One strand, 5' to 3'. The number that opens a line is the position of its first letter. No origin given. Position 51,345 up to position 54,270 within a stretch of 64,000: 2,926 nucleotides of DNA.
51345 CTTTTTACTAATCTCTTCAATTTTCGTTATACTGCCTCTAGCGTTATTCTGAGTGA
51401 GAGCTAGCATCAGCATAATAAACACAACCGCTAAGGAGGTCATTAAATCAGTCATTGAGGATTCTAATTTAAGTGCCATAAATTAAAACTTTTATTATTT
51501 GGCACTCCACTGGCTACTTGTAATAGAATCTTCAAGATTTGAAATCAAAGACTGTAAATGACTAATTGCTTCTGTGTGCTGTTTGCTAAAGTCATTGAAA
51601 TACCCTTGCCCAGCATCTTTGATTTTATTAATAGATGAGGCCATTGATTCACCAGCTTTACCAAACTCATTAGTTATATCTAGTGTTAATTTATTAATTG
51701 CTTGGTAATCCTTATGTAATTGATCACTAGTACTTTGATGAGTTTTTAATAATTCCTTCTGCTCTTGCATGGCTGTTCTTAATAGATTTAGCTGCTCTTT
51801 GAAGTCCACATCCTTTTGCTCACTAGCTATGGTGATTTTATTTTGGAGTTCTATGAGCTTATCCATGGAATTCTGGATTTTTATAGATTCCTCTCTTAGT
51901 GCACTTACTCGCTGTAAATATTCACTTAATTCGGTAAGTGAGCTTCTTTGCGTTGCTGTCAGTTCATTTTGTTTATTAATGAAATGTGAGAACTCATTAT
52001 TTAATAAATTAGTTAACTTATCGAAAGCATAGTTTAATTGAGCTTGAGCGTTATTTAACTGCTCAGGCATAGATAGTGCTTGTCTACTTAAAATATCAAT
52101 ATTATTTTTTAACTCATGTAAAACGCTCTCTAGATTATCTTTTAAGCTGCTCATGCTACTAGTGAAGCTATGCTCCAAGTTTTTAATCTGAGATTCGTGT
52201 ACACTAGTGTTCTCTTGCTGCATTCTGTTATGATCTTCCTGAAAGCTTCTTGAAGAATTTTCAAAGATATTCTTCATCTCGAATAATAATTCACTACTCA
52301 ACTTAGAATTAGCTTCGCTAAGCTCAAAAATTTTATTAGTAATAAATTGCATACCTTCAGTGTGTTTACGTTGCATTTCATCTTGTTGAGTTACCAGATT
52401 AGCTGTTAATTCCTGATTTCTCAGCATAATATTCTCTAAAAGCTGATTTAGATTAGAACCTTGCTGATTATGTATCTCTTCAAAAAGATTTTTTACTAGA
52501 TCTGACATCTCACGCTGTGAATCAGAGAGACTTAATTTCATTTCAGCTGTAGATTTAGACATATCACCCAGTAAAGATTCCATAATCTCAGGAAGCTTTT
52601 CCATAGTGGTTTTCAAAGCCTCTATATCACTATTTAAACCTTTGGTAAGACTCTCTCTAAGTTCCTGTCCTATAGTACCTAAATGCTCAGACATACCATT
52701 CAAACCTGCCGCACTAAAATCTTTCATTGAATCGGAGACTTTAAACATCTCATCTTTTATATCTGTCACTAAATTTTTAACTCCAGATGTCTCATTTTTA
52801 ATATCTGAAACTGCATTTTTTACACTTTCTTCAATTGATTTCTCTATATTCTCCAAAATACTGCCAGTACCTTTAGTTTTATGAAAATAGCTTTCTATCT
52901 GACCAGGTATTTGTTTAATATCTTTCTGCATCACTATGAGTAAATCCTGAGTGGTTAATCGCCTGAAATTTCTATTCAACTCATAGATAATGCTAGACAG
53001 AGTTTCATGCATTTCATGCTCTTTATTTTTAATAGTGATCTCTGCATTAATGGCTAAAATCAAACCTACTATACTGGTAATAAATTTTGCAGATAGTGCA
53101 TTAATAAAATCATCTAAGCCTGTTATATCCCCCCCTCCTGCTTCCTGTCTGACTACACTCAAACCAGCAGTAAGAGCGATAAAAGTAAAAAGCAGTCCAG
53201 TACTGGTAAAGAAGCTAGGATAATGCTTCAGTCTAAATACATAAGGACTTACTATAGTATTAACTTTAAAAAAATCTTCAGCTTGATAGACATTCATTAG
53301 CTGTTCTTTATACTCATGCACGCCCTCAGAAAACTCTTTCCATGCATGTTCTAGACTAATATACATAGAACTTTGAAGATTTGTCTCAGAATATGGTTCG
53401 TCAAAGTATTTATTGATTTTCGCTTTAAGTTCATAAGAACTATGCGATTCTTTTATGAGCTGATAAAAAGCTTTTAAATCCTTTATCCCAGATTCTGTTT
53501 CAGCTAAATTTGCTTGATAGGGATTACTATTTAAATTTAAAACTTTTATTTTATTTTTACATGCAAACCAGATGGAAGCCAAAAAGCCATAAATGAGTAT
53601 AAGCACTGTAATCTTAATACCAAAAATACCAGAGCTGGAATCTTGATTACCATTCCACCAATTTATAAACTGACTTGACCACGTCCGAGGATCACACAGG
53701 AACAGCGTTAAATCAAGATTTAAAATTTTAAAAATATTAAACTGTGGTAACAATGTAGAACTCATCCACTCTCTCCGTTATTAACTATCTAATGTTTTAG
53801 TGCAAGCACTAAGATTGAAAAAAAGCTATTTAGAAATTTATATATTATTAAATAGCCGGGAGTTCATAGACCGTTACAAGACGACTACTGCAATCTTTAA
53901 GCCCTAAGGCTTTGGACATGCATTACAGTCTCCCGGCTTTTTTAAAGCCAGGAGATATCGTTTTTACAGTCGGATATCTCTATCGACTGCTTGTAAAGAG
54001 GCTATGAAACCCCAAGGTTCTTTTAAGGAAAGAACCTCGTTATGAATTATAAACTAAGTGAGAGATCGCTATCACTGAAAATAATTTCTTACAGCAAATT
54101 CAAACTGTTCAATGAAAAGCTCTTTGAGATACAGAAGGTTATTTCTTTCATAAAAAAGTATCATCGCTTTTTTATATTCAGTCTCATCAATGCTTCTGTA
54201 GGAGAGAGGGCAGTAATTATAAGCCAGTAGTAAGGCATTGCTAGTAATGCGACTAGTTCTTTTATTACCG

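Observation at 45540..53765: Complete type I Zorya-like operon (zorA-zorB-zorC-zorD)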

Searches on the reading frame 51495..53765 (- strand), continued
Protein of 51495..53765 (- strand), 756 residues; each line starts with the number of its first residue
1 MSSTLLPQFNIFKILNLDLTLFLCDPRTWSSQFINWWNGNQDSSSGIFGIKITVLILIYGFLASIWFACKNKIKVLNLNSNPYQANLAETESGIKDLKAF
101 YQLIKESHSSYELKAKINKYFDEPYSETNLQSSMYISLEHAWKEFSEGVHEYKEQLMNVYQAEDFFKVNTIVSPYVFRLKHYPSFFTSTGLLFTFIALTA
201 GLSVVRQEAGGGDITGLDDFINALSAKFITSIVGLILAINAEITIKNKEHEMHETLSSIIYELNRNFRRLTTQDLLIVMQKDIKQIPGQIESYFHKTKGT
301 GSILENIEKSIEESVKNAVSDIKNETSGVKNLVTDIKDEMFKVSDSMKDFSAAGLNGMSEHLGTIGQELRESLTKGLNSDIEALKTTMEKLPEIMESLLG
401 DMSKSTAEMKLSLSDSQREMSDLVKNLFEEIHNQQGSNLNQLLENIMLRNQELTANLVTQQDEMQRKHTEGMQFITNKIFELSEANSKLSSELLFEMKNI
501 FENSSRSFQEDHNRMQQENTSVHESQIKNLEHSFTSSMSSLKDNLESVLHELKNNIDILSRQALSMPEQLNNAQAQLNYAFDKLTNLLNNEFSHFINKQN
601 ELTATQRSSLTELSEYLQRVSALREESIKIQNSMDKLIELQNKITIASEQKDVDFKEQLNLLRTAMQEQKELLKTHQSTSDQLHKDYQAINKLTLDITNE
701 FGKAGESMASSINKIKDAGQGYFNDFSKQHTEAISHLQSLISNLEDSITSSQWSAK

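Call 99: search_protein_families(library=pfam, proteins=[L009:1416-1892:-, L001:1176-1508:-, L001:10298-11662:-], max_evalue=0.001)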
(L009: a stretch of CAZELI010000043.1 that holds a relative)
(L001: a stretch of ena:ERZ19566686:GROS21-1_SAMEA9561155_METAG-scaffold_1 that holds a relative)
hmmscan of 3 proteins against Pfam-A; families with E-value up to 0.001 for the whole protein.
L009:1416-1892:- (158 aa): 1 family
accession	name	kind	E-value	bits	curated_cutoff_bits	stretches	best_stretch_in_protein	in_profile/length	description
PF00565.23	SNase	-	6e-11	43.2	21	1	69-149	1-79/107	Staphylococcal nuclease homologue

L001:1176-1508:- (110 aa): 2 families
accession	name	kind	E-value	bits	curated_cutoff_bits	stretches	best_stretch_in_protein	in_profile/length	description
PF18765.7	Polbeta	-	1.8e-07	31.7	26.9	1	20-60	6-48/93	Polymerase beta, Nucleotidyltransferase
PF01909.29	NTP_transf_2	-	3.2e-07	31.1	21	1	16-66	3-47/93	Nucleotidyltransferase domain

L001:10298-11662:- (454 aa): 3 families
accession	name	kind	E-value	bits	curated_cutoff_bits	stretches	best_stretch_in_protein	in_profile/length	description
PF21247.3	Fic-like_C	-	7.7e-24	83.8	27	1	379-441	1-64/64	Filamentation induced by cAMP protein Fic-like, C-terminal domain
PF04326.19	SLFN_AlbA_2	-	3.2e-20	73.3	25.3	1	4-122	1-118/118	Schlafen, AlbA_2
PF13749.12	HATPase_c_4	-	4.9e-16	59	26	1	279-342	5-70/89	Putative ATP-dependent DNA helicase recG C-terminal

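Call 102: search_protein_representatives(protein=window:51495-53765:-)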
Query: 756 residues. Proteins with E-value up to 0.001 (for the whole library): 546; up to 1e-10: 52; up to 1e-30: 11. The best 150 are listed.
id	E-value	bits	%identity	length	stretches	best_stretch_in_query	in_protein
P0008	4.7e-238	808.9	56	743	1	34-753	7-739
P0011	3.8e-115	402.8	38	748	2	88-563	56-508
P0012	9.4e-107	375.0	34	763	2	46-555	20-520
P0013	5.0e-97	342.9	30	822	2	47-593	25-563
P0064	3.4e-85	303.8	34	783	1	95-742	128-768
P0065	3.0e-76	274.3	36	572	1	192-747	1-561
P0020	3.9e-72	260.7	35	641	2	46-413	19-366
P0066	5.2e-71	256.9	29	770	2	97-569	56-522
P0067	5.6e-65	237.0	32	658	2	47-486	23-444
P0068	9.6e-50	186.7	25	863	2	128-517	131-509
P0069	1.3e-49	186.3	38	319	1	453-754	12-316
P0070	7.3e-22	94.5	41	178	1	47-211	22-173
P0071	6.1e-21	91.5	46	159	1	178-298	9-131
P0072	1.9e-20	89.9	25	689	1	98-671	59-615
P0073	3.4e-17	79.1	25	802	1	138-640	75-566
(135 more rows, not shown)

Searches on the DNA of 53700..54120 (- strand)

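Call 31: search_rna_families(source=window, start=53700, end=54120, threshold=evalue, max_evalue=10, show_alignments=2)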
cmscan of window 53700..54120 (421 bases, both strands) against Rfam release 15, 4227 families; matches with E-value up to 10: 11.
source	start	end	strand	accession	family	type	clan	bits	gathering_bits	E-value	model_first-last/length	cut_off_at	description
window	53846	53938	-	RF02221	sRNA-Xcc1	Gene; sRNA;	-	28.4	53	0.0058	1-87/87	no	sRNA-Xcc1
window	53991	54065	+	RF01605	plasmodium_snoR30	Gene; snRNA; snoRNA; CD-box;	-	17.8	43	5.8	1-74/74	no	small nucleolar RNA snoR30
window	53890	53987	+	RF02634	EF3314_EF3315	Gene; sRNA;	-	16.2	100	0.22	1-141/141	no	Enterococcus sRNA EF3314_EF3315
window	53913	54043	+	RF01439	S_pombe_snR36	Gene; snRNA; snoRNA; HACA-box;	CL00035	15.5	50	2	1-164/164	no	small nucleolar RNA snR36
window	53881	53953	-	RF00518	speF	Cis-reg; leader;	-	13.5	37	0.33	1-153/153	no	speF leader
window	53741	53923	-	RF00004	U2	Gene; snRNA; splicing;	CL00006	13.4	46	2.3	1-192/192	no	U2 spliceosomal RNA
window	53764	53931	+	RF04192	carA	Cis-reg;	-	12.7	100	5.4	1-202/202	no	carA ncRNA motif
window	53912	54054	+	RF02170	PVT1_7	Gene; lncRNA;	-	10.9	80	9.3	1-137/137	no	Pvt1 oncogene conserved region 7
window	53942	54112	-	RF01417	RSV_RNA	Cis-reg;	-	10.3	105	1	1-289/289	no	Retroviral 3'UTR stability element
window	54041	54088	+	RF02933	ARRPOF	Gene; sRNA;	-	9.5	127.2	7.1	102-142/256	no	ARRPOF RNA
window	53700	53765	-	RF02933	ARRPOF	Gene; sRNA;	-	9.4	127.2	7.6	1-66/256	3'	ARRPOF RNA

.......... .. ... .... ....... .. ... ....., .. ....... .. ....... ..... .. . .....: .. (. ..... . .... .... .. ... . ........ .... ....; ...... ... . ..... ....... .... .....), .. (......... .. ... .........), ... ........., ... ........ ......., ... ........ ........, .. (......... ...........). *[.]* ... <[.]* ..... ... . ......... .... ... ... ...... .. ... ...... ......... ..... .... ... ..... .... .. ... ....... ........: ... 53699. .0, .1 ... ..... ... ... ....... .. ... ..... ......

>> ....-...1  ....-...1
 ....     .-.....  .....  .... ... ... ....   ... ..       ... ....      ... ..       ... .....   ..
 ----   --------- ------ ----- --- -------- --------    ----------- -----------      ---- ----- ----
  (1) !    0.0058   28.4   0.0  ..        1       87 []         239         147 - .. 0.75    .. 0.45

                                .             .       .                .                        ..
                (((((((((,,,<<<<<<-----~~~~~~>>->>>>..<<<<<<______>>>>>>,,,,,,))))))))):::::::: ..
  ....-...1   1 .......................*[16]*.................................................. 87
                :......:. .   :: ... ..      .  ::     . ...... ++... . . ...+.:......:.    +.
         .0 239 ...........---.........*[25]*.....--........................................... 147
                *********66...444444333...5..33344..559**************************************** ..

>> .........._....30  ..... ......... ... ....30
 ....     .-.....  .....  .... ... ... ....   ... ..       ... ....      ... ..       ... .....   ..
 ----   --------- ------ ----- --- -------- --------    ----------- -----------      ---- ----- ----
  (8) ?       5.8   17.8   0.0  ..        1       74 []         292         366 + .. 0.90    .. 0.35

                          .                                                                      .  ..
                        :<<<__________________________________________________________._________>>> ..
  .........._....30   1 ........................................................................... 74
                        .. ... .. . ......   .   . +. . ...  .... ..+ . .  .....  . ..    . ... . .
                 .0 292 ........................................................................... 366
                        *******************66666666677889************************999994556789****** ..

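Call 80: search_dna_similar(query=window:53790-54045:-, collection=plasmids, mode=distant, max_evalue=0.01, max_rows=10)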
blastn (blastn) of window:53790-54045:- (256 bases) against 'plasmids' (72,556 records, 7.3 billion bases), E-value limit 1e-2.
No match.

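Call 81: search_dna_similar(query=window:53790-54045:-, collection=phages, mode=distant, max_evalue=0.01, max_rows=10)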
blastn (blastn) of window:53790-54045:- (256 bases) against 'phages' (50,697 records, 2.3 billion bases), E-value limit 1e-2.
No match.

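Call 83: build_rna_model(alignment_id=A8, structure=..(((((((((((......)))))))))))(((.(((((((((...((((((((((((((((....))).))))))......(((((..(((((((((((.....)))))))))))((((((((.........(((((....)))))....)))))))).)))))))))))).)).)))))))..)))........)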
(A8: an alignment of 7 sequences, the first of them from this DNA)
Model R1 built from alignment A8 (7 sequences, 196 columns); structure: as given.
model positions 192; base pairs 68; branch points 3; effective number of sequences 0.74; information 0.59 bits per position. Calibrated on 0.2 Mb of random sequence (short: E-values are rough).
structure used (alignment columns):
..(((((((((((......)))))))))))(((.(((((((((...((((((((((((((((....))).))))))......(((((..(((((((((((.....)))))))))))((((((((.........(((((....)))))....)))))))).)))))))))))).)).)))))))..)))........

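Call 84: search_with_rna_model(model_id=R1, sources=[window, L009, L010, L011, L012, L013, L014, L015, L016, L017, L018, L019, L020, L021, L022, L023, L030, L031, L001, L028, L008], max_evalue=1)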
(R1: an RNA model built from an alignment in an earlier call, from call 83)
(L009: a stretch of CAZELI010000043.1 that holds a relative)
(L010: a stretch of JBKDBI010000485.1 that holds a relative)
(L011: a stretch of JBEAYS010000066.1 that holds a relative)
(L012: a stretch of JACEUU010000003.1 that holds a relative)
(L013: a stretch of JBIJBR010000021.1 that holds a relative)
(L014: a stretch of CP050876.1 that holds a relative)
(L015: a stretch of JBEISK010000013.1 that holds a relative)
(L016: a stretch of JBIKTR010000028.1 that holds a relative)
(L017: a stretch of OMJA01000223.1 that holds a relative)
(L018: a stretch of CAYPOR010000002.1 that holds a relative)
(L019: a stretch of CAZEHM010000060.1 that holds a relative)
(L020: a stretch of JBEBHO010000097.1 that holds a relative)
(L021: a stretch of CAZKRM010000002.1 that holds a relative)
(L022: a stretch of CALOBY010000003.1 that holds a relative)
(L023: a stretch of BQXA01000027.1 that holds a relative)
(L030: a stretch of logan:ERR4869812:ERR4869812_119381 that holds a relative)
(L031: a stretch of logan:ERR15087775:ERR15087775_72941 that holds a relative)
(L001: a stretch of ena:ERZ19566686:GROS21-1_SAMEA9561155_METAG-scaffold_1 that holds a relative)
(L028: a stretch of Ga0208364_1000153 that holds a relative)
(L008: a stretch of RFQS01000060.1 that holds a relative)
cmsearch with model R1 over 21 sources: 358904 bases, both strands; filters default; matches with E-value up to 1: 11.
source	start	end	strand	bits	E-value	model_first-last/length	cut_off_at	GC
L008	8227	8418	+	231.9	7.8e-60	1-192/192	no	0.42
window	53850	54041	-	231.8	8.4e-60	1-192/192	no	0.43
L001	1573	1764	+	231.8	8.4e-60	1-192/192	no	0.43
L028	8227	8418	-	231.4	1.1e-59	1-192/192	no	0.43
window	41315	41507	-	217.7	5e-56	1-192/192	no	0.45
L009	1163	1353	-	173.1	4.2e-44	1-192/192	no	0.45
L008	8247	8431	-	17.1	0.022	1-192/192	no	0.41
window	53822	54021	+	16.6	0.031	1-192/192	no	0.39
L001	1593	1792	-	16.6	0.031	1-192/192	no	0.39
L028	8199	8398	+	16.5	0.032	1-192/192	no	0.4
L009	1243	1265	+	11.1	0.9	88-112/192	no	0.52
